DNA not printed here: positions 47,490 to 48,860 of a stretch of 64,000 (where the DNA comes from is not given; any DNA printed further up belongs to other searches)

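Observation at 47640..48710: Radical SAM/SPASM enzyme inside the pseudaminic acid block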

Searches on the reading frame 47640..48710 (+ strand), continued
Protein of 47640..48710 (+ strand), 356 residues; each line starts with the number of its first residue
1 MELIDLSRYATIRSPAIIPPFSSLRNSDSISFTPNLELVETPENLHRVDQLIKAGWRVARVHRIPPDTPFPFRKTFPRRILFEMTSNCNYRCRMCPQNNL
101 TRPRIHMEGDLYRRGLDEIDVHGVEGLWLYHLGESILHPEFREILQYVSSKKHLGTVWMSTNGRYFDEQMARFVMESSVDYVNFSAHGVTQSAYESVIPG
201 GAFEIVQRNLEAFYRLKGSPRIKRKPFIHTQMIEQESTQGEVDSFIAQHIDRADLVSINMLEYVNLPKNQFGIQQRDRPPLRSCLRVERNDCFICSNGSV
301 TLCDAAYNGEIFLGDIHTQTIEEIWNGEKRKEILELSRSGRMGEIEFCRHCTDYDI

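Call 12: find_encoding_contigs(protein=P0099, flank=10000, max_places=2)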
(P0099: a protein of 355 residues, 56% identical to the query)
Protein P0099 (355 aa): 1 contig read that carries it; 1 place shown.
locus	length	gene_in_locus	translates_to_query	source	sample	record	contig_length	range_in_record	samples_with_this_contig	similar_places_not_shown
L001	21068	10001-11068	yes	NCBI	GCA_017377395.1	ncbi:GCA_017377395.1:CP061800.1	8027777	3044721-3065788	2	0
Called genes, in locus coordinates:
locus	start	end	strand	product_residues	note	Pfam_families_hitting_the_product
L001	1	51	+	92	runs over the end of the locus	-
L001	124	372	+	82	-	PF20126:TumE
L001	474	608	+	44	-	-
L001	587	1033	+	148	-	-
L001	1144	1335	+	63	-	-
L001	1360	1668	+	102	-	-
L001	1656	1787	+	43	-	-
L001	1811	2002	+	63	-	PF20126:TumE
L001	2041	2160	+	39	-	-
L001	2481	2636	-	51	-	-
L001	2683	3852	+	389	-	PF00155:Aminotran_1_2 (faint), PF01041:DegT_DnrJ_EryC1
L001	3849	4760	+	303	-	PF00248:Aldo_ket_red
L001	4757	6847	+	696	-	PF02348:CTP_transf_3, PF12804:NTP_transf_3, PF00202:Aminotran_3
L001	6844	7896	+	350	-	PF03102:NeuB, PF08666:SAF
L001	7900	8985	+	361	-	PF04101:Glyco_tran_28_C (weak), PF13692:Glyco_trans_1_4 (weak)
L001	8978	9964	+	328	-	PF01073:3Beta_HSD, PF01370:Epimerase, PF02719:Polysacc_synt_2, PF04321:RmlD_sub_bind, PF07993:NAD_binding_4 (faint), PF08659:KR (weak), PF13460:NAD_binding_10 (weak), PF16363:GDP_Man_Dehyd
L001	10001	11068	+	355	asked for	PF04055:Radical_SAM, PF13186:SPASM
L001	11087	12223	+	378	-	-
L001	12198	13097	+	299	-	PF05724:TPMT, PF13489:Methyltransf_23, PF13847:Methyltransf_31, PF08241:Methyltransf_11, PF08242:Methyltransf_12, PF13649:Methyltransf_25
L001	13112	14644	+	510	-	PF02310:B12-binding, PF04055:Radical_SAM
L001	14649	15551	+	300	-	PF08241:Methyltransf_11 (faint), PF13649:Methyltransf_25 (weak)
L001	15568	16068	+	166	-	PF13302:Acetyltransf_3, PF13420:Acetyltransf_4, PF00583:Acetyltransf_1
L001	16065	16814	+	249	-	PF08889:WbqC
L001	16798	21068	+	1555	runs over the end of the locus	PF01209:Ubie_methyltran (faint), PF04055:Radical_SAM, PF13186:SPASM, PF08241:Methyltransf_11, PF13649:Methyltransf_25 (weak), PF07470:Glyco_hydro_88 (faint), PF13243:SQHop_cyclase_C (weak), PF25840:Ulvan_lyase_N (faint)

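Call 13: find_encoding_contigs(protein=P0028, flank=10000, max_places=2)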
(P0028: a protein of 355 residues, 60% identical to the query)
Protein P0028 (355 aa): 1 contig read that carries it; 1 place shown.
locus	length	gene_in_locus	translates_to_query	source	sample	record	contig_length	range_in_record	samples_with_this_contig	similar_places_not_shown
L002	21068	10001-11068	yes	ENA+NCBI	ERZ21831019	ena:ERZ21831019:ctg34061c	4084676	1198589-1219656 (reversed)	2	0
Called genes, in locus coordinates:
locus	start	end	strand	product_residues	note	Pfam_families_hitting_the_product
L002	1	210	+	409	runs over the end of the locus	PF00669:Flagellin_N, PF00700:Flagellin_C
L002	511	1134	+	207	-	PF26154:DUF8042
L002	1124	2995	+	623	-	PF20157:Maf_flag10_N (weak), PF01973:MptE-like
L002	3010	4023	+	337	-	PF01073:3Beta_HSD, PF01370:Epimerase, PF02719:Polysacc_synt_2, PF04321:RmlD_sub_bind, PF05368:NmrA (weak), PF07993:NAD_binding_4, PF13460:NAD_binding_10, PF16363:GDP_Man_Dehyd, +1 more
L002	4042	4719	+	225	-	PF13489:Methyltransf_23, PF07021:MetW, PF13847:Methyltransf_31, PF08241:Methyltransf_11, PF08242:Methyltransf_12, PF13649:Methyltransf_25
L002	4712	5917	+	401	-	PF00266:Aminotran_5, PF00155:Aminotran_1_2, PF01041:DegT_DnrJ_EryC1, PF01053:Cys_Met_Meta_PP, PF01212:Beta_elim_lyase (weak)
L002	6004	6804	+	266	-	PF02348:CTP_transf_3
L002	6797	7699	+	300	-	PF00248:Aldo_ket_red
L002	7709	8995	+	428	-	PF00202:Aminotran_3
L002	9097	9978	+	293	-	PF13489:Methyltransf_23, PF07021:MetW (faint), PF08241:Methyltransf_11, PF08242:Methyltransf_12, PF13649:Methyltransf_25 (faint)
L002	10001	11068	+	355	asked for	PF04055:Radical_SAM, PF13186:SPASM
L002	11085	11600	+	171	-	PF13302:Acetyltransf_3, PF13420:Acetyltransf_4, PF00583:Acetyltransf_1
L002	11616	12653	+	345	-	PF03102:NeuB, PF08666:SAF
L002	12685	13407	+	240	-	PF08889:WbqC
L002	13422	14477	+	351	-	-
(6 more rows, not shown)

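Call 15: find_encoding_contigs(protein=P0025, flank=10000, max_places=1)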
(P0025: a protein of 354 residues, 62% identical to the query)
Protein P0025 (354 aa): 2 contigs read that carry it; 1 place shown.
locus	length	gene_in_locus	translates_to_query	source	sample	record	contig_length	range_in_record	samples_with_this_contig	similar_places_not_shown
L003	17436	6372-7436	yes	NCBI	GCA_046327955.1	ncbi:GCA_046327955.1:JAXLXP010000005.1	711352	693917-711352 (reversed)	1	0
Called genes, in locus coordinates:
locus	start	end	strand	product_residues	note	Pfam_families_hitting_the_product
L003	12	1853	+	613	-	PF09369:MZB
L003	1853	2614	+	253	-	PF13091:PLDc_2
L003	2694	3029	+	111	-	PF02604:PhdYeFM_antitox (weak)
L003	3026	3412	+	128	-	PF01850:PIN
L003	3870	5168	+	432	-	PF04055:Radical_SAM, PF13186:SPASM (weak)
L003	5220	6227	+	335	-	PF09339:HTH_IclR (weak), PF13581:HATPase_c_2 (weak), PF02518:HATPase_c (weak), PF14213:DUF4325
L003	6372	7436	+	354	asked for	PF04055:Radical_SAM, PF13186:SPASM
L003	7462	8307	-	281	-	PF00378:ECH_1, PF16113:ECH_2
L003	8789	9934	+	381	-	PF01053:Cys_Met_Meta_PP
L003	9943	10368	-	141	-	PF00989:PAS, PF13188:PAS_8, PF08448:PAS_4, PF13426:PAS_9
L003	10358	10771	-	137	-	PF04343:DUF488, PF22751:DUF488-N3a, PF22752:DUF488-N3i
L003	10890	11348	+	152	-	PF14539:DUF4442 (weak), PF13622:4HBT_3 (weak), PF03061:4HBT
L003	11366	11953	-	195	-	PF01553:Acyltransferase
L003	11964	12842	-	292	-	PF00296:Bac_luciferase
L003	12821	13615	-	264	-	PF01553:Acyltransferase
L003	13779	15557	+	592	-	PF02771:Acyl-CoA_dh_N, PF02770:Acyl-CoA_dh_M, PF00441:Acyl-CoA_dh_1, PF22924:ACOX_C_alpha1, PF08028:Acyl-CoA_dh_2, PF21263:Acyl-CoA-dh_C, PF21343:ACAD9-ACADV_C (weak)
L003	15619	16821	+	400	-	PF01207:Dus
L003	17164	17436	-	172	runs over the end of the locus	PF00782:DSPc, PF22785:Tc-R-P (weak)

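Call 17: find_related_loci(query=A1, collection=genome_contigs, flank=10000)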
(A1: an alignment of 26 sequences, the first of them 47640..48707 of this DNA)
Query A1 (356 aa) in genome_contigs; peptide patterns used: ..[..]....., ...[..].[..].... (x = any residue, [..] = any of these).
41 stretches matched a pattern; 25 encode a relative of the query (tblastn E <= 1e-3); 25 distinct loci.
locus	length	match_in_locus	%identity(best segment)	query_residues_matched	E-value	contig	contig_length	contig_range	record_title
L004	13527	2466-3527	61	1-356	3e-153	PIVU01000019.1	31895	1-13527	MAG: Nitrospirae bacterium isolate Glo_13 GloG15_CONTIG1476, whole genome shotgun sequence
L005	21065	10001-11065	61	1-356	1e-152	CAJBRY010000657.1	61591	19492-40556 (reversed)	MAG: uncultured Geobacteraceae bacterium isolate Loc090519-8-7m_bin-1533 genome assembly, contig: bin-1533:657/804, whol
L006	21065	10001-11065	61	1-356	2e-151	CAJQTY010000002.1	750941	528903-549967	MAG: uncultured Rhodocyclaceae bacterium isolate ACC004_d427 genome assembly, contig: UNC2048-d427-utg000056l, whole gen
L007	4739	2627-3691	60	1-356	2e-152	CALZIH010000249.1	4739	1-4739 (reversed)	MAG: uncultured Desulfobulbaceae bacterium isolate FO_M_Desulfobacterota_14.1 genome assembly, contig: scaffold_17125, w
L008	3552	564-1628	59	1-356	3e-154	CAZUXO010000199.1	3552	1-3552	MAG TPA_asm: uncultured Dehalococcoidales bacterium isolate binchicken_co18_545 genome assembly, contig: k141_4214725, w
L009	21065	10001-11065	60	1-356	1e-148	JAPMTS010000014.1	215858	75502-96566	MAG: Candidatus Methanoperedens sp. isolate RBG 1 RBG_16_Archaea_41_19_RBG_16_scaffold_5, whole genome shotgun sequence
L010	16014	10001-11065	59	1-356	1e-147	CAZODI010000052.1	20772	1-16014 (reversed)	MAG TPA_asm: uncultured Syntrophaceae bacterium isolate binchicken_co20_342 genome assembly, contig: NODE_5075_length_20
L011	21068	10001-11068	59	1-356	3e-143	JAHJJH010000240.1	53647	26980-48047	MAG: Verrucomicrobia bacterium isolate Modern_marine_rock_biofilm.mb.29 Modern_marine_rock.mb.29_k141_622086, whole geno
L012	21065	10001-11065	56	1-356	1e-141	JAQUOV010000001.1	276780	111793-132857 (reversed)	MAG: Candidatus Omnitrophota bacterium isolate STD1_209 NODE_67_length_276780_cov_9.786581_Sandtown_D1, whole genome sho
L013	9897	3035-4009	61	32-356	8e-141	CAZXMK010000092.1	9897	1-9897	MAG TPA_asm: uncultured Syntrophaceae bacterium isolate SRP278314_co2_182 genome assembly, contig: NODE_9332_length_9897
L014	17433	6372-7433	62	1-356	9e-148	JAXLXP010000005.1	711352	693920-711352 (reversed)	MAG: Candidatus Binatia bacterium isolate STL-DESB4 C2.194.fa-5, whole genome shotgun sequence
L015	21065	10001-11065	56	1-356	3e-134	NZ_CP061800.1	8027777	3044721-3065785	Desulfonema magnum strain 4be13 chromosome, complete genome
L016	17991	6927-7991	53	1-356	1e-133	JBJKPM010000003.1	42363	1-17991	MAG: Desulfocapsaceae bacterium isolate Bin_122 S1Ck127_894787_flag_0_multi_15.0000_len_42363, whole genome shotgun sequ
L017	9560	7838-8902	60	1-356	1e-146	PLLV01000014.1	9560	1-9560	MAG: Syntrophaceae bacterium isolate fen_1168 73.20120800_E3S.49_contig_67626, whole genome shotgun sequence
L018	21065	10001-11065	54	1-356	4e-133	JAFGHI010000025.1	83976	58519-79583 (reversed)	MAG: Candidatus Omnitrophota bacterium isolate Zod_Metabat.1447 k87_5058766, whole genome shotgun sequence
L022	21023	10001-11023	51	21-356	5e-115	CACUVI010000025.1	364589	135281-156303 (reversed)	Rhodospirillaceae bacterium LM-1 genome assembly, contig: MTBLM1_Contig_4, whole genome shotgun sequence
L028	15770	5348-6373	35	22-356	2e-63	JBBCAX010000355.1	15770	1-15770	Deltaproteobacteria bacterium TL4 17951C00355.1, whole genome shotgun sequence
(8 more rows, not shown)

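Call 30: predict_structure(alignment_id=A2)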
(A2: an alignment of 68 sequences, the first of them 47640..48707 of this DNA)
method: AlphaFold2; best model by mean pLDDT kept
length: 356 residues; sequences in the alignment: 68
mean_pLDDT: 93.3   pTM: 0.92
mean pLDDT of the five models: 93.3, 92.9, 92.4, 91.6, 90.9
residues with pLDDT >= 90: 281; 70-90: 70; 50-70: 5; < 50: 0
segments of 3 or more residues with pLDDT < 50: none
pLDDT, mean of each block of 10 residues (from residue 1): 95 91 95 96 97 96 86 90 95 87 97 99 97 96 99 97 97 98 96 91 95 95 93 91 98 95 73 79 89 97 92 98 98 96 93 75
secondary structure, 60 per line:
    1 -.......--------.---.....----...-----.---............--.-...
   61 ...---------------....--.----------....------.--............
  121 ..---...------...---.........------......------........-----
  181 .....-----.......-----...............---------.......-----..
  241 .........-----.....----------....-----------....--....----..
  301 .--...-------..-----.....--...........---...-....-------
elements in order: E2-5 H21-25 E30-32 H42-53 E58-63 E79-82 H96-99 H109-122 E126-128 H141-149 E156-161 H168-175 E181-185 H191-197 H203-217 E227-233 H239-249 E255-259 H270-273 H285-288 E291-294 E299-301 H321-325 H328-338 H346-349
